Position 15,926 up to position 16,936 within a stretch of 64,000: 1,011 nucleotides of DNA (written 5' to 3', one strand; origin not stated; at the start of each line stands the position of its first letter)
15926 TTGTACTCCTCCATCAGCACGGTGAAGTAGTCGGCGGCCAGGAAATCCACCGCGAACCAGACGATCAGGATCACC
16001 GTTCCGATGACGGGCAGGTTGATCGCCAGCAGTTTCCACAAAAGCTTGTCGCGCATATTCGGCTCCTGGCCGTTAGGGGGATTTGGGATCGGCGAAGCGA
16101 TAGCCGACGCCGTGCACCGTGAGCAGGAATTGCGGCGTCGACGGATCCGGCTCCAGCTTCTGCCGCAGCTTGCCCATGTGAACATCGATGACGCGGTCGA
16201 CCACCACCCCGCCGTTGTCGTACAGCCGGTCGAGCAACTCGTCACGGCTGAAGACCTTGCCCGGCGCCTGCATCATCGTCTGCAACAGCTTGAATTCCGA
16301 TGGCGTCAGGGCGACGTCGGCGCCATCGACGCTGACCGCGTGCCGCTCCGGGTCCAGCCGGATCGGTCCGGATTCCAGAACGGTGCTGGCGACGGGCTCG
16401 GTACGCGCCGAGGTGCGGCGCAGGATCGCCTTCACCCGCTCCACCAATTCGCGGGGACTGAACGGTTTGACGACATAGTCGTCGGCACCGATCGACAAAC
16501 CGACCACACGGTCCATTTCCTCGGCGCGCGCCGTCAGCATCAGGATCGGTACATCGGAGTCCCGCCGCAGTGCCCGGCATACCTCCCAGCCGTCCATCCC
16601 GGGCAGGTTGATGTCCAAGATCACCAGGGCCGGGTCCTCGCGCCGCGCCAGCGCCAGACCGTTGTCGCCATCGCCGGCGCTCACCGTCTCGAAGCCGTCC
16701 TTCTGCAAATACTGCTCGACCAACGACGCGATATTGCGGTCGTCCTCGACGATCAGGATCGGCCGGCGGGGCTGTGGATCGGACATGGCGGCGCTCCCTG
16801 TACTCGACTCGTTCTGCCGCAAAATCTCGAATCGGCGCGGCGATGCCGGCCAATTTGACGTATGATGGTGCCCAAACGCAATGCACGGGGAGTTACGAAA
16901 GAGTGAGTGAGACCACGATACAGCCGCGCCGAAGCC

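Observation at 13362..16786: Response regulator, kinase, secreted 11-Cys NPCAAK-repeat mini-protein and orphan msrP: a possible periplasmic oxidant/metal-buffering module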

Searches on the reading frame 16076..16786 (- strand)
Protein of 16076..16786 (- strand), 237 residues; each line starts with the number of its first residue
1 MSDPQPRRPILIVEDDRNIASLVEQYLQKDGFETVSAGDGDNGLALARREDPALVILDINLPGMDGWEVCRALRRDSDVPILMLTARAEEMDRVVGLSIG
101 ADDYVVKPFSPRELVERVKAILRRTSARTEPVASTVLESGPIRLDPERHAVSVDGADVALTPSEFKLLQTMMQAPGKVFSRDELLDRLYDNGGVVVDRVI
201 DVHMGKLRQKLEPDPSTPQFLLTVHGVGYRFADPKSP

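Call 4: search_protein_families(library=pfam, proteins=[window:16076-16786:-], max_evalue=0.01)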
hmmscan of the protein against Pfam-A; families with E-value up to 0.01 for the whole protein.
seq(237 aa): 2 families
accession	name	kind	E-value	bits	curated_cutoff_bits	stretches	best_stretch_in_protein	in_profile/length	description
PF00072.30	Response_reg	-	3.1e-31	108.3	30.2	1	10-119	1-111/111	Response regulator receiver domain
PF00486.34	Trans_reg_C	-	2.5e-25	88.8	26.2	1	156-231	2-77/77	Transcriptional regulatory protein, C terminal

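Call 5: search_protein_families(library=ncbifam, proteins=[window:16076-16786:-], max_evalue=0.01)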
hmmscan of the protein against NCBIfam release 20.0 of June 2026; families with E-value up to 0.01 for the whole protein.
seq(237 aa): 106 families (the best 25 are shown)
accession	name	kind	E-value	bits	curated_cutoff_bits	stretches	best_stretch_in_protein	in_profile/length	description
NF007982.1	PRK10710.1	equivalog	1.4e-71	240.8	380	1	6-232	6-228/235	envelope stress response regulator BaeR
NF040689.1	MtrAB_MtrA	equivalog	8e-69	231.3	300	1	10-230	1-217/219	MtrAB system response regulator MtrA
TIGR02154.1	PhoB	equivalog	1.7e-67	227.1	296.2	1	8-231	3-225/226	phosphate regulon transcriptional regulator PhoB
NF045944.1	ResRegRpaBCyano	equivalog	2.1e-66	223.6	330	1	11-231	1-227/229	response regulator transcription factor RpaB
NF008296.0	PRK11083.1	equivalog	1.7e-65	220.6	273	1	8-231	4-225/228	two-component system response regulator CreB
NF040534.1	resp_reg_YycF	equivalog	1.1e-60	204.8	340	1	10-232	3-228/231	response regulator YycF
NF007005.1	PRK09468.1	equivalog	8.3e-58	195.6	331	1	8-232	4-232/237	osmolarity response regulator transcription factor OmpR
NF012227.0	AdeR_RR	equivalog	1.5e-56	191.6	340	1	8-233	12-238/239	efflux system response regulator transcription factor AdeR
NF033117.2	vanR_ACDEGLN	exception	3.2e-56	190.4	350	1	10-230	1-224/226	VanR-ABDEGLN family response regulator transcription factor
NF053854.1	RespRegPhoBBctds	equivalog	8.8e-56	188.8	270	1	10-231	1-224/225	two-component system response regulator PhoB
NF041733.1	resp_reg_CseB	equivalog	9e-55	185.5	350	1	10-231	3-226/228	two-component system response regulator CseB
NF033120.0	vanR_FM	exception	1.5e-52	178.5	460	1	10-232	6-230/231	vancomycin resistance response regulator transcription factor, VanR-F/VanR-M family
TIGR01387.1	cztR_silR_copR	subfamily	2.2e-52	177.9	279.2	1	10-230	1-217/218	heavy metal response regulator transcription factor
NF007546.0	PRK10161.1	equivalog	1.5e-51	175.2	471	1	8-232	3-226/229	phosphate response regulator transcription factor PhoB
NF008034.0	PRK10766.1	equivalog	3e-51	174.1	275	1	10-232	5-227/231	two-component system response regulator TorR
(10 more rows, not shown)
